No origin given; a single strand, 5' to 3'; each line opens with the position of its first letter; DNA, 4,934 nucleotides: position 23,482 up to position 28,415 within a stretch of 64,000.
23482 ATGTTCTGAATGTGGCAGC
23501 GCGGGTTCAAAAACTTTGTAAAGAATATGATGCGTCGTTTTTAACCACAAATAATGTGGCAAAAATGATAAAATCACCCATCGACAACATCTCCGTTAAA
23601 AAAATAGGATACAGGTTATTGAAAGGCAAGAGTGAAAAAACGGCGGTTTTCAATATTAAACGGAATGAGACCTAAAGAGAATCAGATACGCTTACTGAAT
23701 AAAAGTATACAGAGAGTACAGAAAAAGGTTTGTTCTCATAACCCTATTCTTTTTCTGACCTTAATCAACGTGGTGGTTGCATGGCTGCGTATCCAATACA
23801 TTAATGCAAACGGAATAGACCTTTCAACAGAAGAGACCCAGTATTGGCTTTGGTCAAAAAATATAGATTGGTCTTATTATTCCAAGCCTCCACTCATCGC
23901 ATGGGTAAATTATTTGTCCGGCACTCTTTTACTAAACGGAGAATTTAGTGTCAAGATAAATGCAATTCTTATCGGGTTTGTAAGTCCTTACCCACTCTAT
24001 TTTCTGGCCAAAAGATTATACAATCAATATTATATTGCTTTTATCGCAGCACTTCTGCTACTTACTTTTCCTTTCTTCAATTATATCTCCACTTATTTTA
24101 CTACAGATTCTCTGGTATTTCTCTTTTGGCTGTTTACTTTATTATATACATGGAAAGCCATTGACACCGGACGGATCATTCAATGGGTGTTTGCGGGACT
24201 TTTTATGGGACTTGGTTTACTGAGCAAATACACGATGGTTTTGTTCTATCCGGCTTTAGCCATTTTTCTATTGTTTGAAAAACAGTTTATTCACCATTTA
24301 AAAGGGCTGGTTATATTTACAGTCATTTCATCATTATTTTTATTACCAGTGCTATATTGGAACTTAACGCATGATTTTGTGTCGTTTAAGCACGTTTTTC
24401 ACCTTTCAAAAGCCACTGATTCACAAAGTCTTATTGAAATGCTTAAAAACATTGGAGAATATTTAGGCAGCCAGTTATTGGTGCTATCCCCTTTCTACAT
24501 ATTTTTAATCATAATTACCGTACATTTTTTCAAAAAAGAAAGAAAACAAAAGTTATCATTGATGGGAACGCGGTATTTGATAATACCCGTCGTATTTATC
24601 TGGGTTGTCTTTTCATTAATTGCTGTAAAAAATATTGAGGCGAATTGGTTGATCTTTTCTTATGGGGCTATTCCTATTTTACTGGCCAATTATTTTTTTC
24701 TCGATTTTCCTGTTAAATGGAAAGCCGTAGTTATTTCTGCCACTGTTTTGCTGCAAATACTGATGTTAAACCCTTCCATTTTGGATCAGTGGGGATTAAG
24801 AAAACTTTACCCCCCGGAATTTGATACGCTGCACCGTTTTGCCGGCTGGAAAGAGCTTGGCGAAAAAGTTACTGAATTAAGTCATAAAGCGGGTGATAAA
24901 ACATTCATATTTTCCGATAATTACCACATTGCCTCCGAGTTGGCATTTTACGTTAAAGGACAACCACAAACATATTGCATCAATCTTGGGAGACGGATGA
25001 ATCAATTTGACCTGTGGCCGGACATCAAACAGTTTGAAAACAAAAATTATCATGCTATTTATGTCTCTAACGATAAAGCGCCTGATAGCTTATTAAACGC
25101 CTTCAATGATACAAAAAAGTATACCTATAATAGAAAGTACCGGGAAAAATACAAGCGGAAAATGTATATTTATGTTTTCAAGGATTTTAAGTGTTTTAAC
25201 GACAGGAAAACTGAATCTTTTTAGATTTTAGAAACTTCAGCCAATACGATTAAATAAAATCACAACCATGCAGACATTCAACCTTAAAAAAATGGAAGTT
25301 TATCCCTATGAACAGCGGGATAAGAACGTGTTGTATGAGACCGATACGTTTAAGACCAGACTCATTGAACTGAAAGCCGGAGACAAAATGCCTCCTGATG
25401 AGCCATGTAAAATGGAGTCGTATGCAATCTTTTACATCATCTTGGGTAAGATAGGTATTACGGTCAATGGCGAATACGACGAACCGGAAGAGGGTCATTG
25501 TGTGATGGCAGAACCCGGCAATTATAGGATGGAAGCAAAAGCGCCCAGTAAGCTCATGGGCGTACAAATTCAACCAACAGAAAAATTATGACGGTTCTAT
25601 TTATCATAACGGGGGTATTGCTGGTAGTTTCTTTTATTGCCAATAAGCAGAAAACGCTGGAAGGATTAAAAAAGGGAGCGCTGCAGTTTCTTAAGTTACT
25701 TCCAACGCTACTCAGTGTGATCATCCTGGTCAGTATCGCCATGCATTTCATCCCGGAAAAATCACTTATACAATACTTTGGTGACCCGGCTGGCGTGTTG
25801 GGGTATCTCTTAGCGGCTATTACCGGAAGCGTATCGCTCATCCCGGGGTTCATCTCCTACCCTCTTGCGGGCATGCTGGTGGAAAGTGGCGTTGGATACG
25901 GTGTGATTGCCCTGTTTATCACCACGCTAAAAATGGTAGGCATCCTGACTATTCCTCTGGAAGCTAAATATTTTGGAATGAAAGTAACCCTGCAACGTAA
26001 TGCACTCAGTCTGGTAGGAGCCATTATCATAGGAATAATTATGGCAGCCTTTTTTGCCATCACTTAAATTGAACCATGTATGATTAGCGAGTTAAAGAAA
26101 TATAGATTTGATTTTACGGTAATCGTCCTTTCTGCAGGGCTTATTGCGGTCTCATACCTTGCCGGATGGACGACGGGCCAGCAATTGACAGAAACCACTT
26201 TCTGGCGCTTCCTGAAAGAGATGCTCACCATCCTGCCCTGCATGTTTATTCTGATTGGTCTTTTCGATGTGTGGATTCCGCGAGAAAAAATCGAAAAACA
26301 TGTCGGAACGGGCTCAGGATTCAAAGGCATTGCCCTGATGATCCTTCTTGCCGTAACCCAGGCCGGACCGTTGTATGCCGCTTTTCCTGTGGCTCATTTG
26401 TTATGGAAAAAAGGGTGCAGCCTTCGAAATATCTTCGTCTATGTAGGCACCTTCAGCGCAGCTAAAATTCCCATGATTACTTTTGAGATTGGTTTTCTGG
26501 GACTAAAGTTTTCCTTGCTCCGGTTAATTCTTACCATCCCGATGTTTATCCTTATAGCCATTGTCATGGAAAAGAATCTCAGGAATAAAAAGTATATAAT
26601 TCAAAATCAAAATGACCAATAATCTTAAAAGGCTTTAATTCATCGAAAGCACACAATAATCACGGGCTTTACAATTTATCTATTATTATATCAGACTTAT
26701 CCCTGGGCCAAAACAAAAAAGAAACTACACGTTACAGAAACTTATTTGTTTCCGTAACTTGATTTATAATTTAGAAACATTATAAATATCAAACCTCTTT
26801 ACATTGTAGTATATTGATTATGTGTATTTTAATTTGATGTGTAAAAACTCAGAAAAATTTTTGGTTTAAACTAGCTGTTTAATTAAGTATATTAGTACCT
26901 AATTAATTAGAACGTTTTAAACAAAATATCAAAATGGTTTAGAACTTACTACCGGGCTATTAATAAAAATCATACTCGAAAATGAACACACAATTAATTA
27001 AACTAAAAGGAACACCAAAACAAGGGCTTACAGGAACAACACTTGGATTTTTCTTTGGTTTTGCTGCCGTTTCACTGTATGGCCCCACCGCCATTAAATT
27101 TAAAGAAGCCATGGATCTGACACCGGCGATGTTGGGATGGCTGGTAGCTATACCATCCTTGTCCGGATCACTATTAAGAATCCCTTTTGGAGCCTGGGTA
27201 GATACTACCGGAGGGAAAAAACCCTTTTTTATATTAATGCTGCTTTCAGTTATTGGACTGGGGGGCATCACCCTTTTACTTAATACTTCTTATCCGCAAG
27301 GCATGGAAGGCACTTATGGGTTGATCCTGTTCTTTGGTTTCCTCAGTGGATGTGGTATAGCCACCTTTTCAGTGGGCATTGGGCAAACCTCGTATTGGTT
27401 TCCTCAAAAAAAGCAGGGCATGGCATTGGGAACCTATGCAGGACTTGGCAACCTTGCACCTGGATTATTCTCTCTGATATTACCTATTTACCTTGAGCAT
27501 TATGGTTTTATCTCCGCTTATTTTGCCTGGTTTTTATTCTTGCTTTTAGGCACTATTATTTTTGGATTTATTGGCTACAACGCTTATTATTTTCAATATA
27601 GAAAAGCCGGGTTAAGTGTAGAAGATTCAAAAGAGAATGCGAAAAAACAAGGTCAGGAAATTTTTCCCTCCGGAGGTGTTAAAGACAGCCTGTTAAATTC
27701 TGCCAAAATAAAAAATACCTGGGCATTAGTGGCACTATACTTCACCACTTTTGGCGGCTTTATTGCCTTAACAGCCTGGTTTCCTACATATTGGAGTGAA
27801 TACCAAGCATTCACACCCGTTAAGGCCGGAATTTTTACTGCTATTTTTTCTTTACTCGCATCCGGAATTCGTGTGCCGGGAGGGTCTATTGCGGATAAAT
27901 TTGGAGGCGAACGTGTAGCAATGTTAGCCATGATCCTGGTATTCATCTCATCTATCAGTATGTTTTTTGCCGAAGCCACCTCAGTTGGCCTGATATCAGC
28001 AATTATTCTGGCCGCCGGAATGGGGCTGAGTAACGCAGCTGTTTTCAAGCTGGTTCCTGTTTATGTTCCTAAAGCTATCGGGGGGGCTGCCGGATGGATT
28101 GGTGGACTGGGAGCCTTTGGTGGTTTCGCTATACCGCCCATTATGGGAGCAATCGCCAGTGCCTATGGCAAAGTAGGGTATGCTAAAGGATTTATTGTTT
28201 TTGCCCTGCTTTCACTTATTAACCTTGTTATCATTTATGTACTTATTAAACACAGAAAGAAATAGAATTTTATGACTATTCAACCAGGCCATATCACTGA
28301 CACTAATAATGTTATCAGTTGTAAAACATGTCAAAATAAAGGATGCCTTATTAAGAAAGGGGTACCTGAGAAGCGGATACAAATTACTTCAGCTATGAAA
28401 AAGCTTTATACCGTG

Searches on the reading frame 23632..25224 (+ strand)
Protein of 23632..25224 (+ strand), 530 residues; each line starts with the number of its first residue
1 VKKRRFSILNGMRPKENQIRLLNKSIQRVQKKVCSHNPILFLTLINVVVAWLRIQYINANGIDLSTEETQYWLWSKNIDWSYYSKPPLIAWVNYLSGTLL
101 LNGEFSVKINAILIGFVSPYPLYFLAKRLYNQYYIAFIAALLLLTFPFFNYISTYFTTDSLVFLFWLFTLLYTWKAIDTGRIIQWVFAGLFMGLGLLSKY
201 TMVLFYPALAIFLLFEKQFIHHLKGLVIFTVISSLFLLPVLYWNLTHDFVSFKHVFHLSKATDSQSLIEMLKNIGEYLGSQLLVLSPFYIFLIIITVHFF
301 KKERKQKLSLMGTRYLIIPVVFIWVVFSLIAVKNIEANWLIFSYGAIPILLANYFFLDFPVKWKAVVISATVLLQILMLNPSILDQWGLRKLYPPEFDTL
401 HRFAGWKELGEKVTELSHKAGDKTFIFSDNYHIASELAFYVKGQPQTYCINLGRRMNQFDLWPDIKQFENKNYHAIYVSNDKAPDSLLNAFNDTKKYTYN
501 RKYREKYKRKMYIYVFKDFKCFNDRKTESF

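Call 58: search_protein_families(library=pfam, proteins=[window:23632-25224:+], max_evalue=0.00001)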
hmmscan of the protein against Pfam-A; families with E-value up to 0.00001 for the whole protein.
window:23632-25224:+ (530 aa): 1 family
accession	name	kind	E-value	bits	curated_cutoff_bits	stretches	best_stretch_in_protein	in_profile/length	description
PF13231.12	PMT_2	-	4e-29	102.3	26.1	1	84-243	1-160/160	Dolichyl-phosphate-mannose-protein mannosyltransferase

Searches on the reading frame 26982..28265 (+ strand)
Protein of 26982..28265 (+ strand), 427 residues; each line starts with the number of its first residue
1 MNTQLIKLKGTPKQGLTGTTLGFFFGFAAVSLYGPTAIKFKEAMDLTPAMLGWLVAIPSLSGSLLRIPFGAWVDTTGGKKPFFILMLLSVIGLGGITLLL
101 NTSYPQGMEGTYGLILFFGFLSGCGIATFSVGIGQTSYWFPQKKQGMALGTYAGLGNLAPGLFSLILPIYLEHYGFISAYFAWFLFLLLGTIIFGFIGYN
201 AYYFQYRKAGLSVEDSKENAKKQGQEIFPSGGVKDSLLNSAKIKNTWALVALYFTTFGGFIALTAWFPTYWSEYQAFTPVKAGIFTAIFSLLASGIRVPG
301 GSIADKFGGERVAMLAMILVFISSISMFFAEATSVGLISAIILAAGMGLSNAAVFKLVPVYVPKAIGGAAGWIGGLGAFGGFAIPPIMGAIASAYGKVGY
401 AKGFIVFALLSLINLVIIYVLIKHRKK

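Call 58: search_protein_families(library=pfam, proteins=[window:26982-28265:+], max_evalue=0.00001)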
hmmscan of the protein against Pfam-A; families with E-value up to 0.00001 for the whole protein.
window:26982-28265:+ (427 aa): 1 family
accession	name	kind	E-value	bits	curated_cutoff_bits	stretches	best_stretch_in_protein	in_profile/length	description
PF07690.21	MFS_1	-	5.2e-40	137.8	33.4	2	20-383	2-345/347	Major Facilitator Superfamily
